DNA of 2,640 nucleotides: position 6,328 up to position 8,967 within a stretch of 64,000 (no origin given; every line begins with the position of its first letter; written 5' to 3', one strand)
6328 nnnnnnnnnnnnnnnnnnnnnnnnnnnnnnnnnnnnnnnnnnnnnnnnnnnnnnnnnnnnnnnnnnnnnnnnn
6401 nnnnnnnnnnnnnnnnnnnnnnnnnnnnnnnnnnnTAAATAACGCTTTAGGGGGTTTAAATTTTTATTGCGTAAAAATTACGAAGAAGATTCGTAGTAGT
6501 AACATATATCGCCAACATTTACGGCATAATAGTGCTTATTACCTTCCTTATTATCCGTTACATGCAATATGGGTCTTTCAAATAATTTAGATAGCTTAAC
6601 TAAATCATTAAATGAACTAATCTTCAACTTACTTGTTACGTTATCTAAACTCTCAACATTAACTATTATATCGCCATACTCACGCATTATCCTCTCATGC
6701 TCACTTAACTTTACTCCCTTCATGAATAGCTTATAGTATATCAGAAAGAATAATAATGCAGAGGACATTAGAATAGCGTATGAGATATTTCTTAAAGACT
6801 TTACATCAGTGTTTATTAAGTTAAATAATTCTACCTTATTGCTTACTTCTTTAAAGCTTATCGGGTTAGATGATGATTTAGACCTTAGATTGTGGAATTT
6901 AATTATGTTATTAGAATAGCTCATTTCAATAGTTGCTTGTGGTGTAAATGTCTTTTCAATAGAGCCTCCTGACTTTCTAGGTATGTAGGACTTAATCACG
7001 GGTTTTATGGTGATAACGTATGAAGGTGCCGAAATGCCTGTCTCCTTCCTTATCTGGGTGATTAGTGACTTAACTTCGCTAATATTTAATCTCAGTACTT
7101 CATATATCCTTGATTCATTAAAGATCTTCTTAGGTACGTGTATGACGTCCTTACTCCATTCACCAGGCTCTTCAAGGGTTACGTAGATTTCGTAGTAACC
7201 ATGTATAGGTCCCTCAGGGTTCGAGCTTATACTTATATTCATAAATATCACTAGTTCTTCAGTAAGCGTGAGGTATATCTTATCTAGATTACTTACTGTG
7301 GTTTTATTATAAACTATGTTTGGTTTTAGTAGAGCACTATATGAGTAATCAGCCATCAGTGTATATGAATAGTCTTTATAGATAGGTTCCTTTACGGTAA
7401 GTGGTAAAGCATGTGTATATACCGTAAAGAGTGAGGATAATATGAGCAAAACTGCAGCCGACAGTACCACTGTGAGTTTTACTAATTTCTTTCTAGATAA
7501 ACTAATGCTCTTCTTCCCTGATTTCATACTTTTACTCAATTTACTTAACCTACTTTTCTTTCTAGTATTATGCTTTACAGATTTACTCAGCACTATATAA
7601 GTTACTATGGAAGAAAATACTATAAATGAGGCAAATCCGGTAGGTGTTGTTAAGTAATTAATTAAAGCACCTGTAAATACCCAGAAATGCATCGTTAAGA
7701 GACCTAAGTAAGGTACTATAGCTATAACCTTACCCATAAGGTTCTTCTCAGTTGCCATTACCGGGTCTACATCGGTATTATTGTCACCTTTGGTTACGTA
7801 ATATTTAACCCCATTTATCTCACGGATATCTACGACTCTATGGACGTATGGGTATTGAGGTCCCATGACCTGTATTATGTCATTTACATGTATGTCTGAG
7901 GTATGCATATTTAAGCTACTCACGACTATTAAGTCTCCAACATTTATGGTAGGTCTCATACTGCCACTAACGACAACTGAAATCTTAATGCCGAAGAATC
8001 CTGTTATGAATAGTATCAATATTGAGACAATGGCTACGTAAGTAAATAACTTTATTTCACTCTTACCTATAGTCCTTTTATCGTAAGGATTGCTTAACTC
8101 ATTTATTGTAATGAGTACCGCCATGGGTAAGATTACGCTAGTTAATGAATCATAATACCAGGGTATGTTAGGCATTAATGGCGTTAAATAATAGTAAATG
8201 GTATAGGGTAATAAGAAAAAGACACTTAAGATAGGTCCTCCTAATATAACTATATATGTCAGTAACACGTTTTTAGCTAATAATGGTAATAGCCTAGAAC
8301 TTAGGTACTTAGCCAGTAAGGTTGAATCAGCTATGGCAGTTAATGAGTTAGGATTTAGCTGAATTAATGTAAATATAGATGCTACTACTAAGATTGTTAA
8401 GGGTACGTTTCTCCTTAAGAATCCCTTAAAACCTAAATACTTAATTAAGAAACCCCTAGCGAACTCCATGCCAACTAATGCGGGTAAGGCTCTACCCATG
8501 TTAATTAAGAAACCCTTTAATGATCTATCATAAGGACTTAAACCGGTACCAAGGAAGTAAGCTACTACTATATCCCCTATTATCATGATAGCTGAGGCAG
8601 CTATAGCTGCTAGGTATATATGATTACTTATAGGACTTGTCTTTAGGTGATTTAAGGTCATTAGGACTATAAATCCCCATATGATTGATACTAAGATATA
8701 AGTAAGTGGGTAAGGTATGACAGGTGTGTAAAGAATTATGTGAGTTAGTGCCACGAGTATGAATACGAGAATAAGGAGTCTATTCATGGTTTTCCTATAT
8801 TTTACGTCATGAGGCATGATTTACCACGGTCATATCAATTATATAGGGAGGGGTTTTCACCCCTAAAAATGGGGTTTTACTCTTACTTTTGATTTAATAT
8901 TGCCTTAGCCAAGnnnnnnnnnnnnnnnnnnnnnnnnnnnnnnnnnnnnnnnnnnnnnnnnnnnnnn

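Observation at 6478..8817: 779-aa signal peptidase I fused to a large polytopic N-domain and a bitopic C-domain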

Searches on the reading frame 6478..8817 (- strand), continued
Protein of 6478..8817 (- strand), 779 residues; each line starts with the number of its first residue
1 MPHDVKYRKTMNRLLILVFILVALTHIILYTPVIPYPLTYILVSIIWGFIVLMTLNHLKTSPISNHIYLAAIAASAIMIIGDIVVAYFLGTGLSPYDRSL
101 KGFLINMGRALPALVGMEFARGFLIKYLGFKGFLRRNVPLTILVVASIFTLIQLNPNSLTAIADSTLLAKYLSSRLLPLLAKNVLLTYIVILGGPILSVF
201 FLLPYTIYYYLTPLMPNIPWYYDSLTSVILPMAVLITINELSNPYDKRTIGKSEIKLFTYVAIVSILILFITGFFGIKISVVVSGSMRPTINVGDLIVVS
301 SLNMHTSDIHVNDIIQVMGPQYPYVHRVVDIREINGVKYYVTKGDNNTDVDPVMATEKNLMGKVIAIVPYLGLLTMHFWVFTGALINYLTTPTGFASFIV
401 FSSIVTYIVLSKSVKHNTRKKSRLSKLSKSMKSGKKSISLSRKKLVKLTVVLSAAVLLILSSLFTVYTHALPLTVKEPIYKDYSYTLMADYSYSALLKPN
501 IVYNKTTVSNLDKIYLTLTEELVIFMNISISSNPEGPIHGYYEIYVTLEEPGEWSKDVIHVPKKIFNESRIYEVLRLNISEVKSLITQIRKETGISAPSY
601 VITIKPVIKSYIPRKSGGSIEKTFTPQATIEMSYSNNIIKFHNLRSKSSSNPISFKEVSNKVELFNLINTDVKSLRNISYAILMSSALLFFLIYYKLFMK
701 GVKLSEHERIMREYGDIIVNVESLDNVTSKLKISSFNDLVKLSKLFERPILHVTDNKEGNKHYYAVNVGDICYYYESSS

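Call 49: fold_search(model_id=the predicted structure, library=pdb)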
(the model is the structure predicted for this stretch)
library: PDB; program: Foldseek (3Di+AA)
matches with E <= 10: 1334; with E <= 0.001: 2
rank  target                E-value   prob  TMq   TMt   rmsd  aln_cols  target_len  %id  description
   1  7p2p_A                3.6e-05  1.00  0.14  0.65   4.5       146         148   29  Human Signal Peptidase Complex Paralog A (SPC-A) (released 2021-10-06)
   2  7p2q_A                2.0e-04  1.00  0.14  0.65   4.0       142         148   28  Human Signal Peptidase Complex Paralog C (SPC-C) (released 2021-10-06)
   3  4n31_A                2.6e-03  1.00  0.10  0.54   6.0       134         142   12  Structure and activity of Streptococcus pyogenes SipA: a signal peptidase homologue essential for pilus polymerisation (released 2014-08-20)
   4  3but                  3.3e-03  0.85  0.08  0.28  12.8       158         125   14  Crystal structure of protein Af_0446 from Archaeoglobus fulgidus (released 2008-01-15)
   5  1yyc_MODEL_1_A        5.1e-03  0.99  0.11  0.31   8.0       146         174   10  Solution Structure of a putative late embryogenesis abundant (LEA) protein At2g46140.1 (released 2005-04-05)
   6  1xf1_A                6.2e-03  0.99  0.10  0.09   9.0       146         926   11  Structure of C5a peptidase- a key virulence factor from Streptococcus (released 2005-11-22)
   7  1xq4_A                6.8e-03  0.99  0.11  0.44   6.4       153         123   10  Crystal Structure of the Putative ApaA Protein from Bordetella pertussis, Northeast Structural Genomics Target BeR40 (released 2004-11-09)
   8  6wpx_A                1.1e-02  0.35  0.06  0.09  19.1       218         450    8  Crystal structure of Bacillus licheniformis lipase BlEst2 in propetide form (released 2021-06-09)
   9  1xq4_B                1.3e-02  0.98  0.11  0.45   6.4       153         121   10  Crystal Structure of the Putative ApaA Protein from Bordetella pertussis, Northeast Structural Genomics Target BeR40 (released 2004-11-09)
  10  2x41                  1.4e-02  0.89  0.08  0.09  11.5       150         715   12  Structure of beta-glucosidase 3B from Thermotoga neapolitana in complex with glucose (released 2010-02-09)
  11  6wpx_B                1.9e-02  0.28  0.06  0.09  18.8       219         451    7  Crystal structure of Bacillus licheniformis lipase BlEst2 in propetide form (released 2021-06-09)
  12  1xo8_MODEL_1_A        2.1e-02  0.66  0.09  0.28  15.6       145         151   14  Solution structure of AT1g01470 from Arabidopsis Thaliana (released 2004-10-19)
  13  2wbk_B                2.9e-02  0.87  0.09  0.08   9.6       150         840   12  Structure of the Michaelis complex of beta-mannosidase, Man2A, provides insight into the conformational itinerary of m (released 2009-03-17)
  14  4wvj_A                3.2e-02  1.00  0.10  0.15  11.7       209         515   16  Crystal structure of the Type-I signal peptidase from Staphylococcus aureus (SpsB) in complex with an inhibitor peptid (released 2015-09-23)
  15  4wvh_A                3.3e-02  1.00  0.10  0.15  11.7       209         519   16  Crystal structure of the Type-I signal peptidase from Staphylococcus aureus (SpsB) in complex with a substrate peptide (released 2015-09-23)
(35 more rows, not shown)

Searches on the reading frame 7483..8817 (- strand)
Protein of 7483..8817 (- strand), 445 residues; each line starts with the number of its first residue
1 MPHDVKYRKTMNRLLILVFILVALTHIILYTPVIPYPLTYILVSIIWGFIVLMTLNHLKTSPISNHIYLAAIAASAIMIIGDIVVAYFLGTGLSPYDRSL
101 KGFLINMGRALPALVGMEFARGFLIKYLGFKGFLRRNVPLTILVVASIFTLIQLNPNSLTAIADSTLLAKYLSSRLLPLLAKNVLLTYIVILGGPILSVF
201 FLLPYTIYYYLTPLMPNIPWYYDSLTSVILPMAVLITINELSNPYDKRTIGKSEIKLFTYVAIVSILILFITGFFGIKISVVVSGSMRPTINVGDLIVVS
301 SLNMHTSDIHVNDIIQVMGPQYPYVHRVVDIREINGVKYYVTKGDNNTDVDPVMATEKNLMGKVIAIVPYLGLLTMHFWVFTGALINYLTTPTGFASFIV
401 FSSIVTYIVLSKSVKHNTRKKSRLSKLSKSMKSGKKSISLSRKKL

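Call 24: find_homologous_proteins(query=A1, max_evalue=0.001)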
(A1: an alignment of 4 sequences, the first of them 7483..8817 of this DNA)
Query A1 (4 sequences) (445 aa, profile of the alignment): 71 proteins with E <= 0.001 among 8000 candidates.
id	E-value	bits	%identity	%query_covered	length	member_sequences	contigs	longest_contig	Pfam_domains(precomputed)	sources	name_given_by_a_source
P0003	1.2e-220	751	30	75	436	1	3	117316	-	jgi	-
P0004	1.7e-217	741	29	84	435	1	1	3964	-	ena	-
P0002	4.2e-203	693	28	88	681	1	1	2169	-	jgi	-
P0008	3.2e-196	671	28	96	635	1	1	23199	-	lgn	-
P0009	3.9e-193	660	28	89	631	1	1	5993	-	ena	-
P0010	1.2e-191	655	28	95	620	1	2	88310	-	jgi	jgi:signal peptidase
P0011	2.4e-191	654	27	89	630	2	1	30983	-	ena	-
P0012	3.5e-190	651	30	81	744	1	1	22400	PF17802.8,PF17210.10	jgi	jgi:signal peptidase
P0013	3.6e-187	641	26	92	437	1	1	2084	-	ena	-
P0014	9.3e-184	629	27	92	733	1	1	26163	PF17210.10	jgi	-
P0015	6.9e-182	623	30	75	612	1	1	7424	-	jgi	-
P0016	2.4e-180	618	30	75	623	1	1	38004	-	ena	-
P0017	1.5e-179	616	28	80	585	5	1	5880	-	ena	-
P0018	2.5e-179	615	31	82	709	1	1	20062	-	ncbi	-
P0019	3.7e-178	611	29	80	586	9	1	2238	-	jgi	-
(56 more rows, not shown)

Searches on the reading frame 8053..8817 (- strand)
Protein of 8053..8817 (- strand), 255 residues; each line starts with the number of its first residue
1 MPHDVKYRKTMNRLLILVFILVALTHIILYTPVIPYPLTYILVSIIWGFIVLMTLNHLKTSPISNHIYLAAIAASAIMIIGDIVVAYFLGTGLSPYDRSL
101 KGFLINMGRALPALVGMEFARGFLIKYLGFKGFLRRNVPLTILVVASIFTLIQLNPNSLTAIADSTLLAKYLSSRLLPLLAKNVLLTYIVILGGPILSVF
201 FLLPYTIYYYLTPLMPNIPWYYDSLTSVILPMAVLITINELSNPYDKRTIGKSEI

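Call 51: predict_structure(alignment_id=A4)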
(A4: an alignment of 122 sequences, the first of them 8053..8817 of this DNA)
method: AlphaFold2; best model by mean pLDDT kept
length: 255 residues; sequences in the alignment: 122
mean_pLDDT: 92.9   pTM: 0.90
mean pLDDT of the five models: 92.9, 92.2, 92.1, 92.0, 91.9
residues with pLDDT >= 90: 222; 70-90: 19; 50-70: 11; < 50: 3
segments of 3 or more residues with pLDDT < 50: none
pLDDT, mean of each block of 10 residues (from residue 1): 84 97 96 94 98 94 91 96 96 96 96 98 94 85 97 96 97 97 97 96 97 96 95 93 65 50
secondary structure, 60 per line:
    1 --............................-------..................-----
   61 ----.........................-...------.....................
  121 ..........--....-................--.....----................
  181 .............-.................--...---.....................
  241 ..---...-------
elements in order: H3-30 H38-55 H65-89 E91-93 H100-130 H133-136 H138-153 H156-160 H165-193 H195-211 E214-216 H220-242

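Call 54: fold_search(model_id=the predicted structure, library=pdb)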
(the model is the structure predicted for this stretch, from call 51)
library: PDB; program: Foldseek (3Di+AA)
matches with E <= 10: 290; with E <= 0.001: 0
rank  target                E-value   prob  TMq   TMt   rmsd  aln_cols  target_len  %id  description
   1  4cad_I                4.0e-02  0.99  0.44  0.45   7.5       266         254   14  Mechanism of farnesylated CAAX protein processing by the integral membrane protease Rce1 (released 2013-11-27)
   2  4cad_F                6.6e-02  0.97  0.42  0.42   8.9       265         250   15  Mechanism of farnesylated CAAX protein processing by the integral membrane protease Rce1 (released 2013-11-27)
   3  4cad_L                7.6e-02  0.98  0.48  0.48   6.8       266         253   15  Mechanism of farnesylated CAAX protein processing by the integral membrane protease Rce1 (released 2013-11-27)
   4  6u0o_A                9.6e-02  1.00  0.58  0.60   5.1       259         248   14  Crystal structure of a peptidoglycan release complex, SagB-SpdC, in lipidic cubic phase (released 2020-09-23)
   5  4cad_C                1.8e-01  0.97  0.49  0.50   7.0       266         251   14  Mechanism of farnesylated CAAX protein processing by the integral membrane protease Rce1 (released 2013-11-27)
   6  8rt9_F                2.8e-01  0.12  0.16  0.15  23.2       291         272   11  Stalk complex full-length structure (TrwJ/VirB5-TrwI/VirB6) from the fully-assembled R388 type IV secretion system det (released 2024-06-19)
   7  7o3v_J                3.5e-01  0.14  0.18  0.18  23.5       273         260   14  Stalk complex structure (TrwJ/VirB5-TrwI/VirB6) from the fully-assembled R388 type IV secretion system determined by c (released 2022-06-22)
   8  1pq6_A                5.9e-01  0.15  0.18  0.19  18.5       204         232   11  HUMAN LXR BETA HORMONE RECEPTOR / GW3965 COMPLEX (released 2003-09-09)
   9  4dk7_A                6.2e-01  0.15  0.17  0.18  18.3       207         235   11  Crystal structure of LXR ligand binding domain in complex with full agonist 1 (released 2012-03-21)
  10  9n95                  6.5e-01  0.08  0.15  0.09  19.3       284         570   13  Human TMEM63A mutant V53M closed state (released 2025-06-11)
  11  8rtd_I                6.8e-01  0.13  0.15  0.17  19.3       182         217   13  Stalk-Arches-IMC structure from the fully-assembled R388 type IV secretion system determined by cryo-EM. (released 2024-06-19)
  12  7o3v_G                6.8e-01  0.11  0.18  0.18  23.9       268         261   13  Stalk complex structure (TrwJ/VirB5-TrwI/VirB6) from the fully-assembled R388 type IV secretion system determined by c (released 2022-06-22)
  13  3fc6_B                7.5e-01  0.16  0.20  0.21  18.6       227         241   14  hRXRalpha & mLXRalpha with an indole Pharmacophore, SB786875 (released 2009-02-10)
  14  8rtd_H                8.6e-01  0.10  0.17  0.18  17.6       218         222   13  Stalk-Arches-IMC structure from the fully-assembled R388 type IV secretion system determined by cryo-EM. (released 2024-06-19)
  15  9u3r                  9.9e-01  0.09  0.18  0.08  21.0       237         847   14  Cryo-EM structure of human AC9 (released 2025-06-11)
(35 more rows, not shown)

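Call 59: search_solved_structures(query=A5, max_evalue=10, show_alignments=3)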
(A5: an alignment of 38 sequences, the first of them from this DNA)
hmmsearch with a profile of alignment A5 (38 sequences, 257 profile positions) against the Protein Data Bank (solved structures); distinct sequences matched with E-value up to 10: 0.

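Call 60: search_protein_families(library=pfam, alignment_id=A5, max_evalue=10)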
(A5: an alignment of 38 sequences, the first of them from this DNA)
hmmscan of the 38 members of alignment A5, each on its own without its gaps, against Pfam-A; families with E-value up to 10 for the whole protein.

A. member 1, seq(255 aa): 0 families

B. families by the number of members that match (of 38 scanned): 20 families
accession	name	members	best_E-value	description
PF00507.24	Oxidored_q4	1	0.018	NADH-ubiquinone/plastoquinone oxidoreductase, chain 3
PF00689.26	Cation_ATPase_C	1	0.048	Cation transporting ATPase, C-terminus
PF12534.13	Pannexin_like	1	0.057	Pannexin-like TM region of LRRC8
PF03186.18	CobD_Cbib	1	0.12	CobD/Cbib protein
PF05038.18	Cytochrom_B558a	1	0.13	Cytochrome Cytochrome b558 alpha-subunit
PF08219.16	TOM13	1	0.16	Outer membrane protein TOM13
PF21954.1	TUNAR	1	0.23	TUNAR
PF17073.10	SafA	1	0.24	Two-component-system connector protein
PF03303.18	WTF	1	0.3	WTF protein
PF20966.2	MASE6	1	0.41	MASE6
PF20968.2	MASE8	1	0.49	MASE8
PF11992.13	TgpA_N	1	0.71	TgpA N-terminal domain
PF01988.24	VIT1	1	0.9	VIT family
PF13980.11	UPF0370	1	1.3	Uncharacterised protein family (UPF0370)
PF12670.12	DUF3792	1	1.7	Protein of unknown function (DUF3792)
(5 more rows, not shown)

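Call 69: search_protein_families(library=ncbifam, alignment_id=A5, max_evalue=10)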
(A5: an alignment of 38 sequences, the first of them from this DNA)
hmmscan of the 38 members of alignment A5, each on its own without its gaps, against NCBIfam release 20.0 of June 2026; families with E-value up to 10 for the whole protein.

A. member 1, seq(255 aa): 1 family
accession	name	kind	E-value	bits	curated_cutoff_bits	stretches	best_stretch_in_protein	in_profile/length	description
NF033858.1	ABC2_perm_RbbA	equivalog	2.1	6.1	1050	1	18-148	774-897/909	ribosome-associated ATPase/putative transporter RbbA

B. families by the number of members that match (of 38 scanned): 16 families
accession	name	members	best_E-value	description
TIGR03025.1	EPS_sugtrans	2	1.5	exopolysaccharide biosynthesis polyprenyl glycosylphosphotransferase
NF006341.0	PRK08568.1-5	1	0.0017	preprotein translocase subunit SecY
NF038378.1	DNZ54_00345_fm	1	0.0023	DNZ54_00345 family protein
NF011568.0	PRK14992.1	1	0.018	tetrathionate reductase subunit TtrC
NF033792.0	ActS_PrrB_HisK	1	0.035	ActS/PrrB/RegB family redox-sensitive histidine kinase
TIGR03176.1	AllC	1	0.11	allantoate deiminase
NF010431.0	PRK13857.1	1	0.22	pilin major subunit VirB2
NF007968.0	PRK10692.1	1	0.63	stress-induced protein YchH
NF050099.1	SepX_GlpR_2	1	1.1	divisome protein SepX/GlpR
TIGR00546.1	lnt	1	1.7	apolipoprotein N-acyltransferase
NF033858.1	ABC2_perm_RbbA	1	2.1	ribosome-associated ATPase/putative transporter RbbA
NF041745.1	RdrD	1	2.7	antiviral RADAR system accessory protein RdrD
TIGR00955.1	3a01204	1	3.1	pigment precursor permease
NF051894.1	anti_phage_HalA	1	3.5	anti-phage Hailong system effector protein HalA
NF041635.1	STM3941_fam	1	4.2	STM3941 family protein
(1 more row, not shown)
